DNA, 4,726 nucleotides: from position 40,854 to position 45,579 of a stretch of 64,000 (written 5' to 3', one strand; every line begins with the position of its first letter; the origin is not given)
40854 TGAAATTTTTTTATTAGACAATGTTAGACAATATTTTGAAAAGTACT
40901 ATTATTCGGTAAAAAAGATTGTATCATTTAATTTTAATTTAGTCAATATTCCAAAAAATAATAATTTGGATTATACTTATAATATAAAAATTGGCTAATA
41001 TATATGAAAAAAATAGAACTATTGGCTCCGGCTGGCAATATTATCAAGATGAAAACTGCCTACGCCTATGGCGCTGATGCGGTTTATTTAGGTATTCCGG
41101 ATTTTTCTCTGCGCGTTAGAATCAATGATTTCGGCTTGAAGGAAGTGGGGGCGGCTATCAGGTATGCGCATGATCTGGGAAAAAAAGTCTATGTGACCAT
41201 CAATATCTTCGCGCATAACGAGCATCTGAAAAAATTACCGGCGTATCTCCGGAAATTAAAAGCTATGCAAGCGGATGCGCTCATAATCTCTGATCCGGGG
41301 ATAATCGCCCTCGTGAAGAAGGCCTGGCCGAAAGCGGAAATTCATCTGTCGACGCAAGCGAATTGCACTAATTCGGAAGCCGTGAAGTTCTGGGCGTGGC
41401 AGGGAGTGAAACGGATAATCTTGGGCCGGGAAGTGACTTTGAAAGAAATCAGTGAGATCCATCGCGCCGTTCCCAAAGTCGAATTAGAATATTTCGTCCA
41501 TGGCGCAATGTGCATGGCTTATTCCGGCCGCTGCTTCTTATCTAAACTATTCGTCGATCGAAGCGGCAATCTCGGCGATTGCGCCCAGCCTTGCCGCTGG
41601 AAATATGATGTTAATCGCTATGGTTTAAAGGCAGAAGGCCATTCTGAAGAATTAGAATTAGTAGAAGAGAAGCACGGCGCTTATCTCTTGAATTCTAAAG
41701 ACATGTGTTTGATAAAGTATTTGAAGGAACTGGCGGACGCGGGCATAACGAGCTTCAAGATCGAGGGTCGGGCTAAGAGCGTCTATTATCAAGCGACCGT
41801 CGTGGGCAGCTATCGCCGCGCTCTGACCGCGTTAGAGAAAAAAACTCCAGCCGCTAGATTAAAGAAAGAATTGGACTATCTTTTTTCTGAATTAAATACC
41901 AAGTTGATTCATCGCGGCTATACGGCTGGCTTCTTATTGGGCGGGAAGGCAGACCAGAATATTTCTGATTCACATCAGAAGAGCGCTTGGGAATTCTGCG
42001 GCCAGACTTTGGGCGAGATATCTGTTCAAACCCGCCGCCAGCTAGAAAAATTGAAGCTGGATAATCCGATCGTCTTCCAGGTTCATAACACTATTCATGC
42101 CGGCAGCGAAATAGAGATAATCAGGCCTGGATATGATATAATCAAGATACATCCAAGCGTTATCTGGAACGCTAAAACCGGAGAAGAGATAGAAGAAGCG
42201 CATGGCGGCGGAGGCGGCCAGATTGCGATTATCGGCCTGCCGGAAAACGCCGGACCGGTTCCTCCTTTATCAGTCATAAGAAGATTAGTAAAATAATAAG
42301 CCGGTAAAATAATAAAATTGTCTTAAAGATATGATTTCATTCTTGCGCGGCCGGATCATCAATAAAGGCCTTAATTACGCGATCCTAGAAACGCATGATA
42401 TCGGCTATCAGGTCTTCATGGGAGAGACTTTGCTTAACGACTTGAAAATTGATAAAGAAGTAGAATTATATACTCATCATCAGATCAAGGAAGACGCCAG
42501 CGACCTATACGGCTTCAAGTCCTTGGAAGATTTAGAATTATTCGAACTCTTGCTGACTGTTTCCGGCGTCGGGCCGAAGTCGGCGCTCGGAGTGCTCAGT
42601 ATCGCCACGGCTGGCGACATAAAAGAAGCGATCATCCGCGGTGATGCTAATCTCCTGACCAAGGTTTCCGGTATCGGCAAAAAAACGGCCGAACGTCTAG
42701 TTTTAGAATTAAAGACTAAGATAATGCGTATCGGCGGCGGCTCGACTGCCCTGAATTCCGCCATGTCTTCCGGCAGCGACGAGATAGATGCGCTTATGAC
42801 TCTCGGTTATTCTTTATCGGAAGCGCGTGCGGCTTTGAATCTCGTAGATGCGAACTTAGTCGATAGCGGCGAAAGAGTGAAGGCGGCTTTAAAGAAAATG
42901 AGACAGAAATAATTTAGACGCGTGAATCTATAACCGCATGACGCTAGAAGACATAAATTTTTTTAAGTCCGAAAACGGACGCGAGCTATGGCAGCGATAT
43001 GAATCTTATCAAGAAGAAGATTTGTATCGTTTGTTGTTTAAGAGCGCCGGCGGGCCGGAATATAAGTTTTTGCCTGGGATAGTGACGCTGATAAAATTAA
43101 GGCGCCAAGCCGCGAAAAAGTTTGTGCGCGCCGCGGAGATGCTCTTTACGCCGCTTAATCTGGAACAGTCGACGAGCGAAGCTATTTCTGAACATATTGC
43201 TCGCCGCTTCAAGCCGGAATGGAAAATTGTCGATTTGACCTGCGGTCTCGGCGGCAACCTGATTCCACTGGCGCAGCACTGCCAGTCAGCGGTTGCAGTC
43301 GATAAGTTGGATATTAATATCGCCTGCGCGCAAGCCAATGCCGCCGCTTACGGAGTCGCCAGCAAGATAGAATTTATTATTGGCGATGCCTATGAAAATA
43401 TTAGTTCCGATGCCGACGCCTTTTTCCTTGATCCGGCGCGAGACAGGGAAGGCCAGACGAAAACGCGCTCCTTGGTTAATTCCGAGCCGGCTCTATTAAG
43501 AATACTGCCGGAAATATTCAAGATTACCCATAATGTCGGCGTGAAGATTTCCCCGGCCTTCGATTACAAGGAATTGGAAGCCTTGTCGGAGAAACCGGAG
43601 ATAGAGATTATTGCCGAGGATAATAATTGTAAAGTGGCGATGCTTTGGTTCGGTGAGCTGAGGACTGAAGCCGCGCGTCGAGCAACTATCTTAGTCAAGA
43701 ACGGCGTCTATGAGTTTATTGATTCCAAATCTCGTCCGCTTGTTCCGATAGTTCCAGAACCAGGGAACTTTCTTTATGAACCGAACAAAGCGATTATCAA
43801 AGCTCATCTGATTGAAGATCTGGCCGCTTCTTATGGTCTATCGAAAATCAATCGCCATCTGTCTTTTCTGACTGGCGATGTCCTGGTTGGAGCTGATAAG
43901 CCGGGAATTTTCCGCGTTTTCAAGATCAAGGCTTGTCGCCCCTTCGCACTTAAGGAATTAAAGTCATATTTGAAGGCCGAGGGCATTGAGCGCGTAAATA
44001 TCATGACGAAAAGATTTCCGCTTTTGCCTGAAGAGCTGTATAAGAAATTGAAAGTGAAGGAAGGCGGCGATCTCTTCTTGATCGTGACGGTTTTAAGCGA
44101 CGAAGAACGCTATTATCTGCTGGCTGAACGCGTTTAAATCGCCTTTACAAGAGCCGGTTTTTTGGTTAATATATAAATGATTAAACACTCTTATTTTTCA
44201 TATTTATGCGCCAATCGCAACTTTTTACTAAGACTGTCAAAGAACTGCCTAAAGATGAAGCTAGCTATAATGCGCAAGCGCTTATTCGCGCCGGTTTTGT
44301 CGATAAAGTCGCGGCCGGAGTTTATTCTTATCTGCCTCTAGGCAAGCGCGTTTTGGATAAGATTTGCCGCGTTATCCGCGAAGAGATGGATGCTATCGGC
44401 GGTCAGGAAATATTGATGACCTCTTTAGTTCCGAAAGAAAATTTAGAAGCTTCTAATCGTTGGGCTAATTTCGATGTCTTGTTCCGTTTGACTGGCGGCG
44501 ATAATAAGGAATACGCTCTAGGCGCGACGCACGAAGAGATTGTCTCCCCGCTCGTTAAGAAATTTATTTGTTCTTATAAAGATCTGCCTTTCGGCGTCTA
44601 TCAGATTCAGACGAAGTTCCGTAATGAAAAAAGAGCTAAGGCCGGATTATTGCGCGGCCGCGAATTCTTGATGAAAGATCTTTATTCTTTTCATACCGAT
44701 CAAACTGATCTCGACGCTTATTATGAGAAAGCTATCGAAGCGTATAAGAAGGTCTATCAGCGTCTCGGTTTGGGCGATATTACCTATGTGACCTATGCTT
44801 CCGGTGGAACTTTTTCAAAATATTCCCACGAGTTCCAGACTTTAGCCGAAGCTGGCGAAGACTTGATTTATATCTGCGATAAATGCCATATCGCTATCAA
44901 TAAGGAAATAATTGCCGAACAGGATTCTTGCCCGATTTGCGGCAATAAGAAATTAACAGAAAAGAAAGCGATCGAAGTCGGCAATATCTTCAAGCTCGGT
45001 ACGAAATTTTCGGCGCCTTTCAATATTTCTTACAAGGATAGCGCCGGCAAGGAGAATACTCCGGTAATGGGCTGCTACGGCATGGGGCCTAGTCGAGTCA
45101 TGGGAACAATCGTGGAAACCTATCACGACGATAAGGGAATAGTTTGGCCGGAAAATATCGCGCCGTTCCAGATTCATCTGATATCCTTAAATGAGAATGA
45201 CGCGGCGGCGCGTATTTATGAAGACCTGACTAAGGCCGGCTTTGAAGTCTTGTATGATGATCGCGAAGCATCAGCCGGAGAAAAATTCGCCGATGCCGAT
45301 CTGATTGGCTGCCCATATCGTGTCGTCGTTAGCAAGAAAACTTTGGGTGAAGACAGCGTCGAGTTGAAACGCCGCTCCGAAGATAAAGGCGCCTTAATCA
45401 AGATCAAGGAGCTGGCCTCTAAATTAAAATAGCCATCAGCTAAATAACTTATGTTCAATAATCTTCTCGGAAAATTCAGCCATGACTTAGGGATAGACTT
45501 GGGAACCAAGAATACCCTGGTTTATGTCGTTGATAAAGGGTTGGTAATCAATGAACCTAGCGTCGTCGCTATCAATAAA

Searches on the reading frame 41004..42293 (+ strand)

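Call 15: search_protein_families(library=pfam, proteins=[window:41004-42293:+], max_evalue=0.001)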
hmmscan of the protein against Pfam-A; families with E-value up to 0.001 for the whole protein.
window:41004-42293:+ (430 aa): 2 families
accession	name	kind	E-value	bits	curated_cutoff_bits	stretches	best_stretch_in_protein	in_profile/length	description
PF01136.24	Peptidase_U32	-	2e-84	283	22.4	1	75-314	1-230/233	Peptidase family U32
PF16325.11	Peptidase_U32_C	-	1.5e-05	25.5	28.2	1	355-425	18-82/83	Peptidase family U32 C-terminal domain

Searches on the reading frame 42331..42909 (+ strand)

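Call 54: search_protein_families(library=pfam, proteins=[window:42331-42909:+], max_evalue=0.01)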
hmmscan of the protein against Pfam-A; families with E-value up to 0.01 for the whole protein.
window:42331-42909:+ (193 aa): 7 families
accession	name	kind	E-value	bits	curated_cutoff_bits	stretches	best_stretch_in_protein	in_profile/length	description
PF01330.27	RuvA_N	-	9.9e-19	67.6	23.6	1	1-61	1-61/61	RuvA N terminal domain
PF14520.12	HHH_5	-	3.8e-15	56.5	27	1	71-128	1-56/57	Helix-hairpin-helix domain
PF00633.29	HHH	-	3e-07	30.4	24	1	105-123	9-27/30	Helix-hairpin-helix motif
PF07499.19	RuvA_C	-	3.2e-06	28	24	1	153-190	8-46/47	RuvA, C-terminal domain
PF21176.3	RecR_HhH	-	3.2e-05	24.1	27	0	109-127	8-26/45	RecR, helix-hairpin-helix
PF10391.15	DNA_pol_lambd_f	-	4.8e-05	23.5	29.8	0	107-124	1-18/51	Fingers domain of DNA polymerase lambda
PF12836.13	HHH_3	-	0.0024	18.4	27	0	105-124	12-31/65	Helix-hairpin-helix motif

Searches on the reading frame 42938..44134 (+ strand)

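Call 15: search_protein_families(library=pfam, proteins=[window:42938-44134:+], max_evalue=0.001)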
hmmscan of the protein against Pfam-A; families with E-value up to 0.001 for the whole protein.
window:42938-44134:+ (399 aa): 5 families
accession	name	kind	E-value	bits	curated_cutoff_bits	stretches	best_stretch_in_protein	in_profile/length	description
PF18096.6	Thump_like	-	7.2e-17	61.5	26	1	326-397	2-77/78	THUMP domain-like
PF09445.16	Methyltransf_15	-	9e-12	45.3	22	1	97-156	4-63/165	RNA cap guanine-N2 methyltransferase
PF22013.1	PG_1098_Fer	-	3e-06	27.4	27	1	278-308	1-31/44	PG_1098 ferredoxin-like domain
PF13649.12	Methyltransf_25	-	1.3e-05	26.2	27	1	97-159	1-62/97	Methyltransferase domain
PF05175.20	MTS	-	0.00011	22.3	23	1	80-166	20-106/170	Methyltransferase small domain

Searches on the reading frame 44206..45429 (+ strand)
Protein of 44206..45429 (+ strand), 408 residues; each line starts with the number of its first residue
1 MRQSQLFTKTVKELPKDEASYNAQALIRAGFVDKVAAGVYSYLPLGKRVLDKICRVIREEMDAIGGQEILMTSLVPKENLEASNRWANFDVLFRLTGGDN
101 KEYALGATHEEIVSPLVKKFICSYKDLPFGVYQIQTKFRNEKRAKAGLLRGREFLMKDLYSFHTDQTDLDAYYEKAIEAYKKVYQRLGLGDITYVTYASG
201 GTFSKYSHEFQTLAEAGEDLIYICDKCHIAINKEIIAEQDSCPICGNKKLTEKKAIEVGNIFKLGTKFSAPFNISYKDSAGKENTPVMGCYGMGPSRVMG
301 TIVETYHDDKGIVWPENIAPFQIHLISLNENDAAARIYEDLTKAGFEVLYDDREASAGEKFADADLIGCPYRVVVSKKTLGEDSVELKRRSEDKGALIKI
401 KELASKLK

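Call 15: search_protein_families(library=pfam, proteins=[window:44206-45429:+], max_evalue=0.001)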
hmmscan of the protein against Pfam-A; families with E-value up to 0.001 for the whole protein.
window:44206-45429:+ (408 aa): 2 families
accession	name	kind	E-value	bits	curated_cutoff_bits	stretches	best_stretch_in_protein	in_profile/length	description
PF00587.30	tRNA-synt_2b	-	2.2e-33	116.2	29.3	1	99-306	6-179/179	tRNA synthetase class II core domain (G, H, P, S and T)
PF03129.25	HGTP_anticodon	-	4e-19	69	21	1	323-408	2-92/94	Anticodon binding domain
